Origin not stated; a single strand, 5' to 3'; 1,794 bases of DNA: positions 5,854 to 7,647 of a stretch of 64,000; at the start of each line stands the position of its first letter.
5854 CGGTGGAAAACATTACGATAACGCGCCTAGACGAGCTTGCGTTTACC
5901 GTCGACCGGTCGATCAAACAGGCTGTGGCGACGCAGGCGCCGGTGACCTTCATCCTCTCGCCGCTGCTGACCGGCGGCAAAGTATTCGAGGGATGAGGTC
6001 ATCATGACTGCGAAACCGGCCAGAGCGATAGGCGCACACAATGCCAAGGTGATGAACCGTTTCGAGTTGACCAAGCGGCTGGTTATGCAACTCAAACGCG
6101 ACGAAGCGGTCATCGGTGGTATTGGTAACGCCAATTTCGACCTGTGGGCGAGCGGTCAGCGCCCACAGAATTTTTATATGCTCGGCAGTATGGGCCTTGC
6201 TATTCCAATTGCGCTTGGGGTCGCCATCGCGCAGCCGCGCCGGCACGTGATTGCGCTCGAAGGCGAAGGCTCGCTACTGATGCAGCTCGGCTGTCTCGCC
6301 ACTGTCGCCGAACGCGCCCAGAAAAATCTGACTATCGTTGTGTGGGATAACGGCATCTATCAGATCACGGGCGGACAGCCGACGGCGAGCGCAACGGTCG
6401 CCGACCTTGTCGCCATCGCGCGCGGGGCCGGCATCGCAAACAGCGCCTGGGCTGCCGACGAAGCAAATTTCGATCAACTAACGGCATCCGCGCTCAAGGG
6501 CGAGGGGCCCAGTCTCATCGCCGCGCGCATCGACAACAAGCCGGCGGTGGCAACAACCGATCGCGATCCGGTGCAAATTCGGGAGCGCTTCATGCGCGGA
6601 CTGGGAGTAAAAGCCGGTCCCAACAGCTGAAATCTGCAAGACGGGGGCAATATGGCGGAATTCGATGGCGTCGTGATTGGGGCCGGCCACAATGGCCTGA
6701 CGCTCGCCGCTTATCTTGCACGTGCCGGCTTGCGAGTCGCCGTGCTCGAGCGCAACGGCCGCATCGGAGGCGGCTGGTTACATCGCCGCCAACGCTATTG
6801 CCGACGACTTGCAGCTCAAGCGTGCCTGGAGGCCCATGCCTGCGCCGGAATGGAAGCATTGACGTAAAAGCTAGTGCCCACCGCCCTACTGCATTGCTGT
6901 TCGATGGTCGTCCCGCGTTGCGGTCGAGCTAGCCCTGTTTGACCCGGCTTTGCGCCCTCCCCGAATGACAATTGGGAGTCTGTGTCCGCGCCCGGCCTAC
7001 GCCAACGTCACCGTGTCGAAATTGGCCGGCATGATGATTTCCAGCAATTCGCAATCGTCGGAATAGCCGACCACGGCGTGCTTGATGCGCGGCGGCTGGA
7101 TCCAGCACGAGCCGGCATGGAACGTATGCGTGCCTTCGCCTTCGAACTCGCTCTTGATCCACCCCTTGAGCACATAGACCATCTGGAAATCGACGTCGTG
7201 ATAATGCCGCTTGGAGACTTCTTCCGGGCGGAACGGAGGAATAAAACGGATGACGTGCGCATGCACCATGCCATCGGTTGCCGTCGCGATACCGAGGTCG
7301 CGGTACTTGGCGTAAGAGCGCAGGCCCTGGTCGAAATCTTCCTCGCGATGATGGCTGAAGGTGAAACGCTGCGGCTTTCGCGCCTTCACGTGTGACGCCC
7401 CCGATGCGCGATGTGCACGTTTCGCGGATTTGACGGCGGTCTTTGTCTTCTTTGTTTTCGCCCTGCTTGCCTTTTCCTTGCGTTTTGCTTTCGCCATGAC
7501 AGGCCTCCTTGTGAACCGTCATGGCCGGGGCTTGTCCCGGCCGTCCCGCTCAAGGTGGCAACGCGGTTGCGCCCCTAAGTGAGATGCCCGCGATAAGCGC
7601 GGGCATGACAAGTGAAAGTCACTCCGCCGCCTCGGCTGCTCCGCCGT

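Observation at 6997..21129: Uncharacterised GntR-linked catabolic cluster built around three PuuE-like CE4 hydrolases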

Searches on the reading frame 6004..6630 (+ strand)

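Call 12: search_protein_families(library=pfam, proteins=[window:6004-6630:+])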
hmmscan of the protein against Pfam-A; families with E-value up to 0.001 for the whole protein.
window:6004-6630:+ (208 aa): 1 family
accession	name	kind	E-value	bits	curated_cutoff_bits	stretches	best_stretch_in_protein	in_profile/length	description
PF02775.26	TPP_enzyme_C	-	1.1e-22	80.9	21.9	1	52-173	16-150/151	Thiamine pyrophosphate enzyme, C-terminal TPP binding domain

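Call 85: search_protein_families(library=ncbifam, proteins=[window:6004-6630:+], max_evalue=0.00001)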
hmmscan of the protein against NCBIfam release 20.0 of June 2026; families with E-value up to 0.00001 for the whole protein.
window:6004-6630:+ (208 aa): 40 families (the best 25 are shown)
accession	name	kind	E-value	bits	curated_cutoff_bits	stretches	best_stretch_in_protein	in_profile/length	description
NF004813.0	PRK06163.1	equivalog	1.1e-105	351.7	240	1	11-203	7-199/202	hypothetical protein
TIGR03846.1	sulfopy_beta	equivalog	2.3e-45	154.7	221.5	1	19-198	1-179/182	sulfopyruvate decarboxylase subunit beta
TIGR03297.1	Ppyr-DeCO2ase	equivalog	2.5e-36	125.4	312.5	1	11-198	165-358/360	phosphonopyruvate decarboxylase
NF006016.1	PRK08155.1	equivalog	1.7e-14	53.2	870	1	60-182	408-538/554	acetolactate synthase large subunit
NF005760.0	PRK07586.1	equivalog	4.8e-14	52.2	363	1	61-175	385-513/514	acetolactate synthase large subunit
NF005114.0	PRK06546.1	equivalog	7.9e-13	47.8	893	1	57-178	404-531/578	pyruvate dehydrogenase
NF005485.1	PRK07092.1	equivalog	1.3e-11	44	493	1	52-177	385-519/523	benzoylformate decarboxylase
NF006524.0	PRK08978.1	equivalog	1.3e-11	43.5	738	1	21-117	356-456/548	acetolactate synthase 2 catalytic subunit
NF009122.0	PRK12474.1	subfamily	3.8e-11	42.5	835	1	25-173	348-515/518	hypothetical protein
NF006052.0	PRK08199.1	subfamily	5.1e-11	41.6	539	1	59-181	413-542/559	thiamine pyrophosphate protein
NF006591.0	PRK09124.1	equivalog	8.9e-11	40.8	792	1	57-178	404-531/574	ubiquinone-dependent pyruvate dehydrogenase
TIGR00118.1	acolac_lg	equivalog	2.8e-10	39.3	538.35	1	54-181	400-539/557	biosynthetic-type acetolactate synthase large subunit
NF005712.0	PRK07524.1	subfamily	8.8e-10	37.6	500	1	60-175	407-528/536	5-guanidino-2-oxopentanoate decarboxylase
TIGR04377.1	myo_inos_iolD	equivalog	1.1e-09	37.5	715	1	54-121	430-499/616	3D-(3,5/4)-trihydroxycyclohexane-1,2-dione acylhydrolase (decyclizing)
NF004919.0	PRK06276.1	equivalog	1.2e-09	37.1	866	1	52-179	403-541/582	acetolactate synthase large subunit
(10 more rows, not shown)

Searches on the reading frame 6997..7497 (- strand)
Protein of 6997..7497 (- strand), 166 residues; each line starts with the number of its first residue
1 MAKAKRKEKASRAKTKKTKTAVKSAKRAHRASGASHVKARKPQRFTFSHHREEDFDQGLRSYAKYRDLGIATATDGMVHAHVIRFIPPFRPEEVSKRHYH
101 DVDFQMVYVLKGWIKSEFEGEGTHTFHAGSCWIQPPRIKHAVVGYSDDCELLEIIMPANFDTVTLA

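Call 4: search_protein_families(library=pfam, proteins=[window:6997-7497:-])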
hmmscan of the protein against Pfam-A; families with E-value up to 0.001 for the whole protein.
window:6997-7497:- (166 aa): 1 family
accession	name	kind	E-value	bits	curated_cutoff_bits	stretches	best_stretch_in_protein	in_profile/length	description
PF07883.17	Cupin_2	-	1.6e-09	37.7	27.2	1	90-154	6-69/70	Cupin domain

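Call 5: search_protein_families(library=ncbifam, proteins=[window:6997-7497:-])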
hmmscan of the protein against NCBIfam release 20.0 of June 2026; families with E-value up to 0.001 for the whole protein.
window:6997-7497:- (166 aa): 0 families
